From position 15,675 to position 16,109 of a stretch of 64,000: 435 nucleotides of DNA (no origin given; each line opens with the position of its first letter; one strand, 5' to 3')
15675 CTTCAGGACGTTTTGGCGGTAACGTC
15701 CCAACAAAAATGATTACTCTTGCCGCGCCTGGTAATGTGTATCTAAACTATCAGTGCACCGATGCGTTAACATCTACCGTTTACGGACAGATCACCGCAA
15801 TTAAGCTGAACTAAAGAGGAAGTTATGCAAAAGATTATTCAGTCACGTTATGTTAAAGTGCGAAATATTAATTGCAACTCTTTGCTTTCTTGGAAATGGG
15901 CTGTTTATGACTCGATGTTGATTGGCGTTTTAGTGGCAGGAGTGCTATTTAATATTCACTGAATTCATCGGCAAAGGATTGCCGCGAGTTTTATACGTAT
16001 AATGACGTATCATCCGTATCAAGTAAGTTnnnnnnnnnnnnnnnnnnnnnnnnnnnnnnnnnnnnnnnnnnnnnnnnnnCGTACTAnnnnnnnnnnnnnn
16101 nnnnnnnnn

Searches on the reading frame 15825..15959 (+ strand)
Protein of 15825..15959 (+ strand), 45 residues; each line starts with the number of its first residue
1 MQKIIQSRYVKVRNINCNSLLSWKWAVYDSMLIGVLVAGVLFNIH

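Call 13: search_protein_families(library=phrogs, proteins=[window:15825-15959:+], max_evalue=0.1)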
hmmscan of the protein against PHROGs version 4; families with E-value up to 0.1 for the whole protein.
seq(45 aa): 1 family
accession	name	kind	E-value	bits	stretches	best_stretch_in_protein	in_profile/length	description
phrog_16923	-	unknown function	0.026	15.5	1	3-41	11-49/67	-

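Call 14: search_protein_families(library=pfam, proteins=[window:15825-15959:+], max_evalue=0.1)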
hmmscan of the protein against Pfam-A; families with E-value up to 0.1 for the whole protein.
seq(45 aa): 0 families

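Call 24: search_dna_similar(query=window:15825-15959:+, collection=phages, mode=protein, max_evalue=10, max_rows=60)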
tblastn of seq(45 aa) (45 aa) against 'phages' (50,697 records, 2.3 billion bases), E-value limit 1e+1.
Records with a match: 29; places in all: 29; records where one place covers at least 80% of the query: 28.
Best place of each record, by identity: >=99% 26; 95-99% 2; 60-80% 1.
By first word of the organism name: Escherichia 26; Shigella 1; Wifcevirus 1; Pantoea 1.
By host as written in the record: Escherichia coli 13; Escherichia coli O157:H7 5; - 3; Escherichia sp. 2; Escherichia coli STEC O157 1; Shigella flexneri 1; Escherichia coli ESBL120 1; Shigella flexneri DO71 1; and 2 more.
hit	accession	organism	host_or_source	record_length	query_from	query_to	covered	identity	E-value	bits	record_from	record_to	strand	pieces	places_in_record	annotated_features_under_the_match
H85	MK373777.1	Escherichia phage vB_EcoM_WFC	Escherichia coli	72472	1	45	100%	100.0%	2e-22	92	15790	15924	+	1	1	hypothetical protein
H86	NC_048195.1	Escherichia phage vB_EcoM_WFC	Escherichia coli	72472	1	45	100%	100.0%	2e-22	92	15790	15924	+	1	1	hypothetical protein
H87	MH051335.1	Escherichia phage vB_EcoM-Ro157lw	Escherichia coli STEC O157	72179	1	45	100%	100.0%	2e-22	92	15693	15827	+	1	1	hypothetical protein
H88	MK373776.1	Escherichia phage vB_EcoM_WFH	-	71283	1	45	100%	100.0%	2e-22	92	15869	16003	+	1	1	hypothetical protein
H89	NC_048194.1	Escherichia phage vB_EcoM_WFH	-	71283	1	45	100%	100.0%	2e-22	92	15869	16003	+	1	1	hypothetical protein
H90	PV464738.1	Escherichia phage RCIP0319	Escherichia coli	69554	1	45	100%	100.0%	2e-22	92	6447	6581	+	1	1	hypothetical protein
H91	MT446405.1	Escherichia virus TH32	Escherichia coli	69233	1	45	100%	100.0%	2e-22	92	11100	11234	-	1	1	record has no annotation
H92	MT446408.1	Escherichia virus TH35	Escherichia coli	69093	1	45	100%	100.0%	2e-22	92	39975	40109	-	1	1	record has no annotation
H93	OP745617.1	Escherichia phage F13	Escherichia sp.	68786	1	45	100%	100.0%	2e-22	92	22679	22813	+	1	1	hypothetical protein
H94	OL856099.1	Shigella phage CWP003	Shigella flexneri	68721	1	45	100%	100.0%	2e-22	92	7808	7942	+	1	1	none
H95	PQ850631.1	Escherichia phage VerenaGrendelmeier_Bas101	Escherichia coli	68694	1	45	100%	100.0%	2e-22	92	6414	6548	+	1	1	hypothetical protein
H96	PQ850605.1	Escherichia phage HansTraber_Bas100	Escherichia coli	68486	1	45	100%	100.0%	2e-22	92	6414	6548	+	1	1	hypothetical protein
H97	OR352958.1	Escherichia phage AV128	Escherichia coli ESBL120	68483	1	45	100%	100.0%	2e-22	92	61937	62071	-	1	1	hypothetical protein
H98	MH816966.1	Escherichia phage FEC19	Escherichia coli O157:H7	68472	1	45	100%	100.0%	2e-22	92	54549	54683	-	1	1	none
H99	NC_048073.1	Escherichia phage FEC19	Escherichia coli O157:H7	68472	1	45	100%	100.0%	2e-22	92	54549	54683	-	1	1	none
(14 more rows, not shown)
